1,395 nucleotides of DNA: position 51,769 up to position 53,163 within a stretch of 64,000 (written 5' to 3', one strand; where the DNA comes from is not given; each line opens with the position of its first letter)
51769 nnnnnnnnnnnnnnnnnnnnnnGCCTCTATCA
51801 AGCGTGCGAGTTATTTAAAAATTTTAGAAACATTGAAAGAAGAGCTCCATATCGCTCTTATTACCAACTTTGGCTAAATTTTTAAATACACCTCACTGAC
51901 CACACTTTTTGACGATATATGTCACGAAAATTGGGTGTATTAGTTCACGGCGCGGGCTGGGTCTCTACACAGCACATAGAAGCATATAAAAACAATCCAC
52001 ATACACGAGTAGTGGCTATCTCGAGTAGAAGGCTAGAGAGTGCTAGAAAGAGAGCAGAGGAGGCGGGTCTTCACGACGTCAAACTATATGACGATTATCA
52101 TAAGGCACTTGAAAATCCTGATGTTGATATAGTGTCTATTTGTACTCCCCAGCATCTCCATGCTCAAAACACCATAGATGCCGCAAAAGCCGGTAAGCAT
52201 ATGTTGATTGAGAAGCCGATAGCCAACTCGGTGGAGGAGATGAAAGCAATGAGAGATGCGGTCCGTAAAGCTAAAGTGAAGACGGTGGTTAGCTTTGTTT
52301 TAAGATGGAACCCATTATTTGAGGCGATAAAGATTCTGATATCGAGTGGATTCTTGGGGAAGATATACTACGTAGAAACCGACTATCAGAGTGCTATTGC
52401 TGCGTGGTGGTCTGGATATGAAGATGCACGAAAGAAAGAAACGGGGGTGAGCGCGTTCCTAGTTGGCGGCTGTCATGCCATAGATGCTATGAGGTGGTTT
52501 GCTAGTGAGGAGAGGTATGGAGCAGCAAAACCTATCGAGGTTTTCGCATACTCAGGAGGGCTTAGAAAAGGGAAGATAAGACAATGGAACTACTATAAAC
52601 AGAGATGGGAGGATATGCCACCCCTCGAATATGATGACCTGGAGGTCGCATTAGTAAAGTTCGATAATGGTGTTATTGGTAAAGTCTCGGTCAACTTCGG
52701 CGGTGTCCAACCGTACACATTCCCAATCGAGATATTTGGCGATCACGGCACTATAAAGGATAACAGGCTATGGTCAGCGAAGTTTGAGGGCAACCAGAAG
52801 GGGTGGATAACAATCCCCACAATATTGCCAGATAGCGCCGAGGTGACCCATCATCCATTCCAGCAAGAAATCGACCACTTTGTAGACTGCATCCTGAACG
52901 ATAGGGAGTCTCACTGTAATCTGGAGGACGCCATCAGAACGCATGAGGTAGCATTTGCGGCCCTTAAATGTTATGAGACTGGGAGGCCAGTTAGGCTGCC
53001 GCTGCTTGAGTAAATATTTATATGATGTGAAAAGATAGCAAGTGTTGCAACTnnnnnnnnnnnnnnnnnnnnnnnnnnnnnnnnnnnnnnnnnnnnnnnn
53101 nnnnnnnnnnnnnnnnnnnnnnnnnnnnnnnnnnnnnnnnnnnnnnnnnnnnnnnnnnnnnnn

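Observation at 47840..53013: Carbohydrate catabolic island with three Gfo/Idh/MocA paralogs, a mutarotase-fold protein and a creatininase-family hydrolase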

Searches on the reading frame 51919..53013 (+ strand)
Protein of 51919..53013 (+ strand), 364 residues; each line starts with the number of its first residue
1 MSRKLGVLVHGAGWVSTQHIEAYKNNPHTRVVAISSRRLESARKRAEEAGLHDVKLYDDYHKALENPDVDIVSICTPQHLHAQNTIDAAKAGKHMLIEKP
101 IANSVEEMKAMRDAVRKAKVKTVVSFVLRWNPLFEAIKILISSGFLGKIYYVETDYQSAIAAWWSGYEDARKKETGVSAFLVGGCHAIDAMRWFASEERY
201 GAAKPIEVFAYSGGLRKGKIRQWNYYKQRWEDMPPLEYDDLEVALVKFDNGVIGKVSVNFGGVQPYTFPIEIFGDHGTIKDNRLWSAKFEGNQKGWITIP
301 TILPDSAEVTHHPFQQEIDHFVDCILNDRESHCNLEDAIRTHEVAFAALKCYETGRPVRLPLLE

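Call 4: search_protein_families(library=pfam, proteins=[window:51919-53013:+])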
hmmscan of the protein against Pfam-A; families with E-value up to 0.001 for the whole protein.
window:51919-53013:+ (364 aa): 5 families
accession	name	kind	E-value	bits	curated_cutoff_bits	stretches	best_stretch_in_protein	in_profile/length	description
PF01408.29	GFO_IDH_MocA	-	1.1e-26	94.4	24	1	6-124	2-118/120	Oxidoreductase family, NAD-binding Rossmann fold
PF22725.1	GFO_IDH_MocA_C3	-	3.1e-15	56.7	27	1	134-279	1-123/124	GFO/IDH/MocA C-terminal domain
PF02894.22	GFO_IDH_MocA_C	-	1.3e-14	55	22.9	1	140-360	3-218/218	Oxidoreductase family, C-terminal alpha/beta domain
PF03447.22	NAD_binding_3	-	7e-07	30.4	24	1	11-122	1-113/116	Homoserine dehydrogenase, NAD binding domain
PF01488.26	Shikimate_DH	-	0.00028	21.4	24.3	1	7-92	15-101/138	Shikimate / quinate 5-dehydrogenase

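Call 5: search_protein_families(library=ncbifam, proteins=[window:51919-53013:+])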
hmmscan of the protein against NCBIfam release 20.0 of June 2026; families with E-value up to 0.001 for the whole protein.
window:51919-53013:+ (364 aa): 9 families
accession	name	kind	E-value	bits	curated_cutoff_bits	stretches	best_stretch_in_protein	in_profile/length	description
TIGR04380.1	myo_inos_iolG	equivalog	1.1e-41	142.9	355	1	5-359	2-330/330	inositol 2-dehydrogenase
NF040723.1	UDP-GlcNAcDh_Arch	equivalog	5.4e-33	114.8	450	1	7-352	3-301/302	UDP-N-acetylglucosamine 3-dehydrogenase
NF052479.1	LevoglcsnDh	equivalog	1e-31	110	650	1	5-280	4-288/386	levoglucosan dehydrogenase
NF041392.1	XylDh_Gfo6_Halo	equivalog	1.4e-19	70.1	350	1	11-156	23-170/350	D-xylose 1-dehydrogenase Gfo6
NF052679.1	InsChiInosDhIolG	equivalog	3.7e-18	65.7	540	1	3-197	3-187/343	bifunctional inositol 2-dehydrogenase/D-chiro-inositol 1-dehydrogenase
NF008607.0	PRK11579.1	subfamily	1.1e-14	54.2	330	1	1-157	1-153/346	oxidoreductase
NF058563.1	BT_2159_fam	equivalog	2.8e-12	46.3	650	1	10-211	6-200/350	disaccharide 3-dehydrogenase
NF007574.0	PRK10206.1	equivalog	4.7e-11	42.3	352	1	47-157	43-154/345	oxidoreductase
NF058561.1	BT_2158_fam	equivalog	2e-10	39.9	750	1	51-158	77-186/487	glycoside 3-dehydrogenase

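Call 33: search_solved_structures(query=window:51919-53013:+, max_evalue=1e-12)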
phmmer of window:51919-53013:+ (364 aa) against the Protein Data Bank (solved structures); distinct sequences matched with E-value up to 1e-12: 23.
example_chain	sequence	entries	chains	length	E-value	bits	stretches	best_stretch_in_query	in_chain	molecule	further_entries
5a02_A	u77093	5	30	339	9.4e-26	94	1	2-199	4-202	ALDOSE-ALDOSE OXIDOREDUCTASE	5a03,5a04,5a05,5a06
7xr9_A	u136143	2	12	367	6.9e-25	91.2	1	5-252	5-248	DgpA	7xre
1ofg_A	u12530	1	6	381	2.1e-23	86.3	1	3-211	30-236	GLUCOSE-FRUCTOSE OXIDOREDUCTASE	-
1ryd_A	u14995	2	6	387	2.2e-23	86.2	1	3-211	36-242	glucose-fructose oxidoreductase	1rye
1h6a_A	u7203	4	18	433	3.5e-23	85.6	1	3-211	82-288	PRECURSOR FORM OF GLUCOSE-FRUCTOSE OXIDOREDUCTASE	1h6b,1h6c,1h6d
1evj_A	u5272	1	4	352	9.6e-23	84.1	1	4-211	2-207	GLUCOSE-FRUCTOSE OXIDOREDUCTASE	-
9m3d_B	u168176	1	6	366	1.2e-22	83.8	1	15-251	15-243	DgpA1 from W974-1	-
6a3f_A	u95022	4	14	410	1.8e-22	83.3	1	40-281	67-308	Putative dehydrogenase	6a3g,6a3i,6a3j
4h3v_A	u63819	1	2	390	1.4e-18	70.5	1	10-279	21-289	Oxidoreductase domain protein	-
3ezy_A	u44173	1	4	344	2.1e-18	69.9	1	2-152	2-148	Dehydrogenase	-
5ya8_A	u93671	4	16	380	1.8e-17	66.8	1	3-191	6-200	Scyllo-inositol dehydrogenase with L-glucose dehydrogenase activity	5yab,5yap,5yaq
6ktj_A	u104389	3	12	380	1.8e-17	66.8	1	3-191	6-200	Scyllo-inositol dehydrogenase with L-glucose dehydrogenase activity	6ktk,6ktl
9azo_A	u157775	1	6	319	5e-17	65.3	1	1-144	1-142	PmdC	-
4gqa_A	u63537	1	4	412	1.6e-15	60.3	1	1-152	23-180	NAD binding Oxidoreductase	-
4n54_A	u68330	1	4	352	2.9e-15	59.5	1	47-198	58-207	Inositol dehydrogenase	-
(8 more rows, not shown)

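Call 58: find_related_loci(query=A4, collection=metagenome_contigs, flank=10000)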
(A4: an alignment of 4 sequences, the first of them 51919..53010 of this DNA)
Query A4 (364 aa) in metagenome_contigs; peptide patterns used: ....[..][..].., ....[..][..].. (x = any residue, [..] = any of these).
579 stretches matched a pattern; 476 encode a relative of the query (tblastn E <= 1e-3); the best 80 are kept; 80 distinct loci.
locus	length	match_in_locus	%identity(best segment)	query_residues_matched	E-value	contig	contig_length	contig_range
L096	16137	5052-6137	82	1-363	0e+0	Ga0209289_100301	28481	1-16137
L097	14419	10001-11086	82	1-363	0e+0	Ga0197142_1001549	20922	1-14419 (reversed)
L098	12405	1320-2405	81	1-363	0e+0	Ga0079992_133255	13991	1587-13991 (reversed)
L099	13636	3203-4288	81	1-363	0e+0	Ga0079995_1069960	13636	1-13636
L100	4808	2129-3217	72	1-363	0e+0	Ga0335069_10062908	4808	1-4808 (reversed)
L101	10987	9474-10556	73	3-363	0e+0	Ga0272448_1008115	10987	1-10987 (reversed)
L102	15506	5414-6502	71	1-363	0e+0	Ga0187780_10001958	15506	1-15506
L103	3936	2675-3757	73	3-363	0e+0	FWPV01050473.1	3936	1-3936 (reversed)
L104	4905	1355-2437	73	3-363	0e+0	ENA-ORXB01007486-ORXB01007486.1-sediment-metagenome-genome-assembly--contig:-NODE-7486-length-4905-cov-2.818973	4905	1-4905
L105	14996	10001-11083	71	3-363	0e+0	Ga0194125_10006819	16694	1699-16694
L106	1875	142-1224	73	3-363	0e+0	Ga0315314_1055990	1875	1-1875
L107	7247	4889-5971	71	3-363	0e+0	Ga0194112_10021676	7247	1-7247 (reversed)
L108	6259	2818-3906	71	1-363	0e+0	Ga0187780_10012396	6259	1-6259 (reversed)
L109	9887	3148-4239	71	1-363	0e+0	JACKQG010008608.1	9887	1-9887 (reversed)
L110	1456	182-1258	71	3-361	0e+0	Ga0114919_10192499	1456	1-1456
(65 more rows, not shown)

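Call 72: find_homologous_proteins(query=window:51919-53013:+, max_evalue=1e-30)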
Query window:51919-53013:+ (364 aa): 3363 proteins with E <= 1e-30 among 5444 candidates; the best 120 are listed.
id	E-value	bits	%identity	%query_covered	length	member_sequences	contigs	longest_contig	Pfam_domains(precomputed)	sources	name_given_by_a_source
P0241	6.5e-250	847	100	100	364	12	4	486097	PF01408.29,PF22725.2,PF02894.23,PF03447.23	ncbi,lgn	ncbi:MAG: Gfo/Idh/MocA family oxidoreductase [Nitrososphaerota archaeon]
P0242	6.5e-209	712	81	100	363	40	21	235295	PF01408.29,PF22725.2,PF02894.23,PF03447.23,PF01488.27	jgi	jgi:predicted dehydrogenase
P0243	1.8e-191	654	74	100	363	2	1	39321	PF01408.29,PF22725.2,PF02894.23,PF03447.23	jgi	-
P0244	1.4e-184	631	73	100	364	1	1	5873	PF01408.29,PF22725.2,PF02894.23,PF03447.23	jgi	jgi:predicted dehydrogenase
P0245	2.9e-183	627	72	100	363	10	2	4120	PF01408.29,PF22725.2,PF02894.23,PF03447.23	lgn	-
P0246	5.3e-183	626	72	100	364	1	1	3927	PF01408.29,PF22725.2,PF02894.23,PF01118.31,PF03447.23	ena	-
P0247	5.6e-183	626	72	100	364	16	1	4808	PF01408.29,PF22725.2,PF02894.23,PF03447.23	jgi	-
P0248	3.3e-182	624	73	100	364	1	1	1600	PF01408.29,PF22725.2,PF02894.23,PF03447.23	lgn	-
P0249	1.4e-181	622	73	99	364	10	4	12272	PF01408.29,PF22725.2,PF02894.23,PF03447.23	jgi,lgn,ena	-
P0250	5.1e-180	617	72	100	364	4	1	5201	PF01408.29,PF22725.2,PF02894.23,PF03447.23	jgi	-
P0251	1.2e-178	612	73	99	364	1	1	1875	PF01408.29,PF22725.2,PF02894.23,PF03447.23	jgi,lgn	-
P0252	1.7e-178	612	72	99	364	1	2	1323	PF01408.29,PF22725.2,PF02894.23,PF03447.23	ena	-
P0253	1.9e-178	611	72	99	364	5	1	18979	PF01408.29,PF22725.2,PF02894.23,PF03447.23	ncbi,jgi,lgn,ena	-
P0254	2.1e-178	611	70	99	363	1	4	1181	PF01408.29,PF22725.2,PF02894.23,PF03447.23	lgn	-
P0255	2.7e-178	611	71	99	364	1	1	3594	PF01408.29,PF22725.2,PF02894.23,PF03447.23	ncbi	-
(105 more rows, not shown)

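Call 90: predict_structure(alignment_id=A5)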
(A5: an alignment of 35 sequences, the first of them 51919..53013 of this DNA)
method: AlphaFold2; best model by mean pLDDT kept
length: 364 residues; sequences in the alignment: 35
mean_pLDDT: 89.6   pTM: 0.90
mean pLDDT of the five models: 89.6, 88.2, 88.0, 87.4, 86.3
residues with pLDDT >= 90: 239; 70-90: 96; 50-70: 25; < 50: 4
segments of 3 or more residues with pLDDT < 50: 307-310
pLDDT, mean of each block of 10 residues (from residue 1): 90 87 96 94 91 95 98 90 96 95 93 98 92 93 96 88 57 69 90 96 97 86 82 82 97 95 79 97 89 86 60 86 98 97 96 96 91
secondary structure, 60 per line:
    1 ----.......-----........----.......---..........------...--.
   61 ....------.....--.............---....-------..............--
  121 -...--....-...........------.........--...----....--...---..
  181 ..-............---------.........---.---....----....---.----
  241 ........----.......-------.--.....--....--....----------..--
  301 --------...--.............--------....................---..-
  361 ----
elements in order: E5-11 H17-24 E29-35 H39-48 E55-57 H60-64 E71-75 H78-90 E94-97 H105-118 E122-124 H127-130 H132-142 E149-157 H167-170 H179-182 H184-195 E205-213 E221-224 E229-232 E241-248 E253-259 E270-274 E277-280 E283-286 H314-326 H335-354

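Call 92: fold_search(model_id=the predicted structure, library=pdb)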
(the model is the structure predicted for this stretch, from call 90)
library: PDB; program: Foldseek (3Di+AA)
matches with E <= 10: 1729; with E <= 0.001: 453
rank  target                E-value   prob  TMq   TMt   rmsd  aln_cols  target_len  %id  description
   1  1rye_B                4.8e-26  1.00  0.76  0.74   3.8       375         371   22  Crystal Structure of the Shifted Form of the Glucose-Fructose Oxidoreductase from Zymomonas mobilis (released 2005-02-15)
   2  4h3v_A                1.7e-25  1.00  0.81  0.76   5.0       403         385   24  Crystal structure of oxidoreductase domain protein from Kribbella flavida (released 2012-09-26)
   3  9m3d_B                1.9e-25  1.00  0.77  0.79   5.1       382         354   25  Crystal structure of the DgpA1 protein from W974-1 substrate free form (released 2026-03-04)
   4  9m3d_C                2.0e-25  1.00  0.78  0.79   4.9       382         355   25  Crystal structure of the DgpA1 protein from W974-1 substrate free form (released 2026-03-04)
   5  3ezy_A                2.2e-25  1.00  0.75  0.81   5.4       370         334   23  Crystal structure of probable dehydrogenase TM_0414 from Thermotoga maritima (released 2009-01-13)
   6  1ofg_A                2.2e-25  1.00  0.75  0.72   5.0       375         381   22  GLUCOSE-FRUCTOSE OXIDOREDUCTASE (released 1997-04-21)
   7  6ktj_B                2.5e-25  1.00  0.80  0.79   5.1       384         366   23  Crystal structure of scyllo-inositol dehydrogenase R178A mutant, apo-form, from Paracoccus laeviglucosivorans (released 2019-12-25)
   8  6ktj_C                2.6e-25  1.00  0.80  0.79   5.1       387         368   23  Crystal structure of scyllo-inositol dehydrogenase R178A mutant, apo-form, from Paracoccus laeviglucosivorans (released 2019-12-25)
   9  9m3d_A                2.6e-25  1.00  0.77  0.78   5.3       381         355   25  Crystal structure of the DgpA1 protein from W974-1 substrate free form (released 2026-03-04)
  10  4h3v_B                2.8e-25  1.00  0.80  0.78   4.2       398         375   24  Crystal structure of oxidoreductase domain protein from Kribbella flavida (released 2012-09-26)
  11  5yap_B                2.9e-25  1.00  0.79  0.79   5.0       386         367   23  Crystal structure of scyllo-inositol dehydrogenase with L-glucose dehydrogenase activity complexed with L-glucono-1,5- (released 2018-05-23)
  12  1rye_D                3.1e-25  1.00  0.77  0.76   3.5       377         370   21  Crystal Structure of the Shifted Form of the Glucose-Fructose Oxidoreductase from Zymomonas mobilis (released 2005-02-15)
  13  1h6d_C                4.0e-25  1.00  0.76  0.73   4.6       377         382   22  Oxidized Precursor Form of Glucose-Fructose Oxidoreductase from Zymomonas mobilis complexed with glycerol (released 2001-11-28)
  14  5a03_C                4.5e-25  1.00  0.78  0.84   4.1       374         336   23  Crystal structure of aldose-aldose oxidoreductase from Caulobacter crescentus complexed with xylose (released 2015-10-21)
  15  9m3d_E                4.8e-25  1.00  0.76  0.79   4.9       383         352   24  Crystal structure of the DgpA1 protein from W974-1 substrate free form (released 2026-03-04)
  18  5a02_A                8.2e-25  1.00  0.77  0.83   4.1       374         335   24  Crystal structure of aldose-aldose oxidoreductase from Caulobacter crescentus complexed with glycerol (released 2015-10-21)
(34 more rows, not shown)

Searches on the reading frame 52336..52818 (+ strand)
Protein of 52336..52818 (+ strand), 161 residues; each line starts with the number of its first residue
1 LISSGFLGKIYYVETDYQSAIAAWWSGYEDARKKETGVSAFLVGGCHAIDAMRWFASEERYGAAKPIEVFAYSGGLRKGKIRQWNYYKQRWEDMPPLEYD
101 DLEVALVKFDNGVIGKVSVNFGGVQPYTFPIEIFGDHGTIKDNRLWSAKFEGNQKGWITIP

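Call 75: search_solved_structures(query=window:52336-52818:+, max_evalue=0.1, show_alignments=4)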
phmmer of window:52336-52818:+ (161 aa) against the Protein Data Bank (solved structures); distinct sequences matched with E-value up to 0.1: 0.
